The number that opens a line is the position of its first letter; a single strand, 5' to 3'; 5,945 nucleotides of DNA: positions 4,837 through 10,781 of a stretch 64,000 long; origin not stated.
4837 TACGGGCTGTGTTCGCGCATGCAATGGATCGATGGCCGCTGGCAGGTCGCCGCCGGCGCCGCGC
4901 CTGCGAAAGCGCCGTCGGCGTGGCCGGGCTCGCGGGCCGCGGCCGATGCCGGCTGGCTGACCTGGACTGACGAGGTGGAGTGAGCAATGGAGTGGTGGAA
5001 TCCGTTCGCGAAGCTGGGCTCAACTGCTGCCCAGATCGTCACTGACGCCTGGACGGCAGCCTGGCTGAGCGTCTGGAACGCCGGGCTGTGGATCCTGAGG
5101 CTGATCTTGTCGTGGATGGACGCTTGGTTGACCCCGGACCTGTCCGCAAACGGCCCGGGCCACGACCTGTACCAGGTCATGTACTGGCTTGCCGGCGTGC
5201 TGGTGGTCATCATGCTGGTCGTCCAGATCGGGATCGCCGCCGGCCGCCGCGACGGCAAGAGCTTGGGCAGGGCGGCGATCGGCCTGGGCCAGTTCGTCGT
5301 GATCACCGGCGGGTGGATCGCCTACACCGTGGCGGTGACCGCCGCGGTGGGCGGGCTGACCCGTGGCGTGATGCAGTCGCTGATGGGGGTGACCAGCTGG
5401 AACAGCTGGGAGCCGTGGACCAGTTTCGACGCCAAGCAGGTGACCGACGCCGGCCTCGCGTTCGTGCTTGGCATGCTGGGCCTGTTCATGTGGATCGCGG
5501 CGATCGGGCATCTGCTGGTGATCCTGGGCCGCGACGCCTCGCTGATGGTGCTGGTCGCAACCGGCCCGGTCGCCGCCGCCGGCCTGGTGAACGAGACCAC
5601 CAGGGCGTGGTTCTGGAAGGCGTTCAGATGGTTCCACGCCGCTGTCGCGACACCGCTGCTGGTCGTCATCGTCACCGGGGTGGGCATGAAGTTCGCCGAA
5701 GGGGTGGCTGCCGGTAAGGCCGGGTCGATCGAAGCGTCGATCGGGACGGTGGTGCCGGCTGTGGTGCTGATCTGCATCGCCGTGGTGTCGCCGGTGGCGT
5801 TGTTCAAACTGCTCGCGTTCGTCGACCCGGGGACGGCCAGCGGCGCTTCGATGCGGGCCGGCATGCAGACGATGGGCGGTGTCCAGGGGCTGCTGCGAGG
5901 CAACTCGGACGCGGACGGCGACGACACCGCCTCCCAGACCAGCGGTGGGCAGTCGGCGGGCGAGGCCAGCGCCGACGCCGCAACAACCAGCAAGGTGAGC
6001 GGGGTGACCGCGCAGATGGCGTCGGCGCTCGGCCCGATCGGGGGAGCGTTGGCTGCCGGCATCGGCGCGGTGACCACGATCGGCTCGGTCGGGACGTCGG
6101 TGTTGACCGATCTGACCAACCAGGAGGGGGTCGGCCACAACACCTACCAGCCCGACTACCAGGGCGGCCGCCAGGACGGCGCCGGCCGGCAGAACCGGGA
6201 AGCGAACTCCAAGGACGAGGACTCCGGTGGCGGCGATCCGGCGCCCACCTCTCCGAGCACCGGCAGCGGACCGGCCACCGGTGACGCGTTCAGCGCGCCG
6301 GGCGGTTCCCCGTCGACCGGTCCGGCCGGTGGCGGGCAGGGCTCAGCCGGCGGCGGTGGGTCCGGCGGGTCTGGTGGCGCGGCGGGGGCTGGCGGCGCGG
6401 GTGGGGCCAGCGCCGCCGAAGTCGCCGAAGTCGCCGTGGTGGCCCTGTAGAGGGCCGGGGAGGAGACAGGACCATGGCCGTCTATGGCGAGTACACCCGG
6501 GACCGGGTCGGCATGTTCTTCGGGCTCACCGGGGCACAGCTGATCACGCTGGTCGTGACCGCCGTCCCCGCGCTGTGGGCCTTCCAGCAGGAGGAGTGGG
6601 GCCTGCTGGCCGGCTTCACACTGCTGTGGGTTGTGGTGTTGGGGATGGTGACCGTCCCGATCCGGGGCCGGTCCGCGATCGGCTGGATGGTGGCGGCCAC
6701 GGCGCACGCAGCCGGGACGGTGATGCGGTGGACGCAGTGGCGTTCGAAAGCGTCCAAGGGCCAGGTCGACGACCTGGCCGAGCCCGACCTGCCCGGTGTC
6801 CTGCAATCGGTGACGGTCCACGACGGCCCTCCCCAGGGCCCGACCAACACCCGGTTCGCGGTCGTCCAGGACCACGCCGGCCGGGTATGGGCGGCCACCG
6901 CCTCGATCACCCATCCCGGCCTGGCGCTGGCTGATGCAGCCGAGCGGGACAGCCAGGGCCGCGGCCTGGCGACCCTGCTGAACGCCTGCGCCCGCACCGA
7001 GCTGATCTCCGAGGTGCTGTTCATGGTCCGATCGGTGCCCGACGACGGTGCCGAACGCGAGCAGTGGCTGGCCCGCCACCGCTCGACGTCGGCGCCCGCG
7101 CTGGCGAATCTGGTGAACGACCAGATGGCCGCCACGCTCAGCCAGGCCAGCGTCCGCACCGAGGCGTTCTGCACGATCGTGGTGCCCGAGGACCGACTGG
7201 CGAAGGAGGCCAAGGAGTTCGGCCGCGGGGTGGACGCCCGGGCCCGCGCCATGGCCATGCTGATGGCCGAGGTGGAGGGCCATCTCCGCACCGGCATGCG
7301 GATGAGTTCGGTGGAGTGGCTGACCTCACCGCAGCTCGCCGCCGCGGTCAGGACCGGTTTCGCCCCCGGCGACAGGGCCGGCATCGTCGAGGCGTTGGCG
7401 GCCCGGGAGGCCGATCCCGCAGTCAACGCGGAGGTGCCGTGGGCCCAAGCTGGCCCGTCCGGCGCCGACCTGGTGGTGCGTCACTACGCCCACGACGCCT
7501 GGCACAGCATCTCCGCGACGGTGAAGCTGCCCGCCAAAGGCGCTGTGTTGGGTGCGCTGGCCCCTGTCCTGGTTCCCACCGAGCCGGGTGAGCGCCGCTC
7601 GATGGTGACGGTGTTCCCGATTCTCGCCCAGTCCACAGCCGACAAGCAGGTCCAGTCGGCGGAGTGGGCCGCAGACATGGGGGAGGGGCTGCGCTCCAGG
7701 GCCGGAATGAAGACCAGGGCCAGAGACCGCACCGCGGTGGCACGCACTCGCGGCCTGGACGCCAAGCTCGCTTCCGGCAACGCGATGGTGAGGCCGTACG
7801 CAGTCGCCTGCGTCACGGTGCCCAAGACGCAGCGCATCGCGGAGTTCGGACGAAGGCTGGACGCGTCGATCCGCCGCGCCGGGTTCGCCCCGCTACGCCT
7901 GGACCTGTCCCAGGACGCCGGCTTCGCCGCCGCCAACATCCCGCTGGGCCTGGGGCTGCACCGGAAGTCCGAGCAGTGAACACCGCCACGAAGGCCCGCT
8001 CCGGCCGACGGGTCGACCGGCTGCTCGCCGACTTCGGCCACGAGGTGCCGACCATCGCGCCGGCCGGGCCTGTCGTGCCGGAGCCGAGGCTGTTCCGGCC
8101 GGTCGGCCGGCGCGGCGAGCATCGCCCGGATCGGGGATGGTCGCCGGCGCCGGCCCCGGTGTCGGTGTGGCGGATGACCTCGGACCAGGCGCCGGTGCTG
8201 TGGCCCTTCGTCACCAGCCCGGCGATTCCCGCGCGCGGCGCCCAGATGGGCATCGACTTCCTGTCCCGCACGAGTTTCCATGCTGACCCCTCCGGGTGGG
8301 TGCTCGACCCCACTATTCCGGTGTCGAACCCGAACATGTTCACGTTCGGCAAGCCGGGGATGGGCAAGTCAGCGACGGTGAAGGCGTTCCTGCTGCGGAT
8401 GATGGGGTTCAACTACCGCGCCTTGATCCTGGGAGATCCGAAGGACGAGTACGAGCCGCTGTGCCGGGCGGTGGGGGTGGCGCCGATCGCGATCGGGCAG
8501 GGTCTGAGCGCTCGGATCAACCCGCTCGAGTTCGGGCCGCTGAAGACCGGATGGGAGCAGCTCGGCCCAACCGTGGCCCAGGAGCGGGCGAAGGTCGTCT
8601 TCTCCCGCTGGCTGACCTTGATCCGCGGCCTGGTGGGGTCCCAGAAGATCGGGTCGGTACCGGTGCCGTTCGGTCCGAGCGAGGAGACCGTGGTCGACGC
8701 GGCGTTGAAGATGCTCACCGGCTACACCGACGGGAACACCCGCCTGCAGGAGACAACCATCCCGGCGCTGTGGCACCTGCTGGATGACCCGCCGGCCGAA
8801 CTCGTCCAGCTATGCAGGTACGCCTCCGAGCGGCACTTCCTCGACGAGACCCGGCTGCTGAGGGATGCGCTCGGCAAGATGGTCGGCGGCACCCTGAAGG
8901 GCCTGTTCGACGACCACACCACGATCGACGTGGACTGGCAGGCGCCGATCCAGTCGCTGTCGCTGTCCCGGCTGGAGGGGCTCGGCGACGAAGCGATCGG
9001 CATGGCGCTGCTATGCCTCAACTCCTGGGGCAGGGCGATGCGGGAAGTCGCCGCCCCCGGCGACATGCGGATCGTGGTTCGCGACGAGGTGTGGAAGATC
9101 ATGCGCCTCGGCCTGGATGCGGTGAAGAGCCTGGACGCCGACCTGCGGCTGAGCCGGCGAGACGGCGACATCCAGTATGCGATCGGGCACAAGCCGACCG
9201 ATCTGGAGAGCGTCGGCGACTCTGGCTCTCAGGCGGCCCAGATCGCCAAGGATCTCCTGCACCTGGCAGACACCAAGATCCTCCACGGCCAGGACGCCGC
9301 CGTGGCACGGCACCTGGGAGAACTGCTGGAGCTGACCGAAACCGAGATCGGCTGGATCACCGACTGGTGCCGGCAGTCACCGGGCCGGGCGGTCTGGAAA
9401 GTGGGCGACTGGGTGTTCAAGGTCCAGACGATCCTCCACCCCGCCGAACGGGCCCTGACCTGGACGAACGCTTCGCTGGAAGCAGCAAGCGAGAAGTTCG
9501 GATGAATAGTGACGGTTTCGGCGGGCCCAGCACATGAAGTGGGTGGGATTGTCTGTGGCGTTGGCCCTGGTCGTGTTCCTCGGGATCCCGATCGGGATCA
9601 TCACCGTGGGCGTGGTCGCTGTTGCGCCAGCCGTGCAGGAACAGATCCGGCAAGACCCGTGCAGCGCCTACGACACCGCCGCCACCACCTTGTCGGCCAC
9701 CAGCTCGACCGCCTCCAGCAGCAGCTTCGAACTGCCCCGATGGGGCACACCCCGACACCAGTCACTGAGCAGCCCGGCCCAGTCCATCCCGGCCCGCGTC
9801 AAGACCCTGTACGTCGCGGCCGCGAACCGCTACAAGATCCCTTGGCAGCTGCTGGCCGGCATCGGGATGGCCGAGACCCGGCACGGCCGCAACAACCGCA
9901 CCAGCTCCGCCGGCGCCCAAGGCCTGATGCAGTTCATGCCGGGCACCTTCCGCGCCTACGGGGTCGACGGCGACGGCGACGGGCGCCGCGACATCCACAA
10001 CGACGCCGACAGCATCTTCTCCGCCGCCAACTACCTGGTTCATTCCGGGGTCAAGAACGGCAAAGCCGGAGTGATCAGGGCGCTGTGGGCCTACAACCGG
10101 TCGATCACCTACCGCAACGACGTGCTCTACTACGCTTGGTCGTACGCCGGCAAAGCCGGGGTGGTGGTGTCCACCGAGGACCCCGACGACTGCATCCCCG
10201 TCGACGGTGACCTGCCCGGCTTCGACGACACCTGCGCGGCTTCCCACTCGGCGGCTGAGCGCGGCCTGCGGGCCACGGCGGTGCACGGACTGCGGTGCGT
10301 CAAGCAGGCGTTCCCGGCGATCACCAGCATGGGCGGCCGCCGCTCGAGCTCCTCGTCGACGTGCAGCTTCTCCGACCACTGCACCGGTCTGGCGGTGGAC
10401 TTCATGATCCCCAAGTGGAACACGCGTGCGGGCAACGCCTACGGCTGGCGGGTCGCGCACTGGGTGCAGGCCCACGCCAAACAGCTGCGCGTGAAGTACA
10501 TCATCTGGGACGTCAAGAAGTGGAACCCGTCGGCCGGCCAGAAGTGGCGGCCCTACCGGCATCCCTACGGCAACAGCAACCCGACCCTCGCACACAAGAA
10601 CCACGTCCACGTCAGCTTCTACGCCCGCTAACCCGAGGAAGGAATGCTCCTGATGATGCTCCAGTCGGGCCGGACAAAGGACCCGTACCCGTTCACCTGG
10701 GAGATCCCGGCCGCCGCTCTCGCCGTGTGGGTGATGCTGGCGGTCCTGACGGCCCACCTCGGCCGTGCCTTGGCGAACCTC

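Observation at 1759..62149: Seven dispersed copies of a perfect palindrome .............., all between genes or at gene termini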

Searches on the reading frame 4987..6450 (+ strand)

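Call 14: search_protein_families(library=pfam, proteins=[window:4987-6450:+], max_evalue=0.001)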
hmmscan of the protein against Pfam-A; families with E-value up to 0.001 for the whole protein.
window:4987-6450:+ (487 aa): 1 family
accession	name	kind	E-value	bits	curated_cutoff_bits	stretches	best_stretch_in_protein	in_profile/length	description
PF04610.19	TrbL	-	8e-06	26.2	25.9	1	71-265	2-208/215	TrbL/VirB6 plasmid conjugal transfer protein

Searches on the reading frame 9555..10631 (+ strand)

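Call 14: search_protein_families(library=pfam, proteins=[window:9555-10631:+], max_evalue=0.001)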
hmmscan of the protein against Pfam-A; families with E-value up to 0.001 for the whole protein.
window:9555-10631:+ (358 aa): 2 families
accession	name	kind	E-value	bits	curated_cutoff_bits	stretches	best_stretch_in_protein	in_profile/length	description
PF13406.11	SLT_2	-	9.7e-20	71.4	24.3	1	115-173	149-208/292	Transglycosylase SLT domain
PF01464.25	SLT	-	5e-12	45.9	21.3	1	88-182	5-96/117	Transglycosylase SLT domain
